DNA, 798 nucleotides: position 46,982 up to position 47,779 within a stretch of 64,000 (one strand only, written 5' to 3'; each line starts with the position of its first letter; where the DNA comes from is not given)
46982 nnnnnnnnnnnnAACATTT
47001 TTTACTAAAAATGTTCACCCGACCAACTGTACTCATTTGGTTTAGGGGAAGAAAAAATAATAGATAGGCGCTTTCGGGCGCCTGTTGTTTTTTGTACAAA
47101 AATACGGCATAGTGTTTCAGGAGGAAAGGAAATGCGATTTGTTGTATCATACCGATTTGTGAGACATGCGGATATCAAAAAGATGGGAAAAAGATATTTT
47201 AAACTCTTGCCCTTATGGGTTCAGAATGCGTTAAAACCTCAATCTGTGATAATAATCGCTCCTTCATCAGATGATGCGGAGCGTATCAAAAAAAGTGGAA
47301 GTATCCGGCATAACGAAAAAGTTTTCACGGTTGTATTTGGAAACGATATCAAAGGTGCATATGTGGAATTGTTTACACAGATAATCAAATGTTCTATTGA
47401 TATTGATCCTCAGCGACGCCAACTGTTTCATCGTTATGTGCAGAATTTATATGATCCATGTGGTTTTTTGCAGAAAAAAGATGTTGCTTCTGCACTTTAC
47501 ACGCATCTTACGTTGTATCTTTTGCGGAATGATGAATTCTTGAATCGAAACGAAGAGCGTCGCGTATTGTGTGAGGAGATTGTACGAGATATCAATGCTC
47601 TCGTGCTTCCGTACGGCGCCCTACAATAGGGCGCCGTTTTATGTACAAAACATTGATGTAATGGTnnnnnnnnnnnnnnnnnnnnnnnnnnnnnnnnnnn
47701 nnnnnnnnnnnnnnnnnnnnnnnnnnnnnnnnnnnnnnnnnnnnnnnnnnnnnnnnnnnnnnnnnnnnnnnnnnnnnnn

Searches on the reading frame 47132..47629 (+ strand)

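Call 19: search_protein_families(library=pfam, proteins=[window:47132-47629:+], max_evalue=10)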
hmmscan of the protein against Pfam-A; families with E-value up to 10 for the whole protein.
window:47132-47629:+ (165 aa): 1 family
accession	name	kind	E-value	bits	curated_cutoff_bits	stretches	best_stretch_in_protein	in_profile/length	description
PF03403.19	PAF-AH_p_II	-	0.23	10.4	20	1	3-74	272-322/372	Platelet-activating factor acetylhydrolase, isoform II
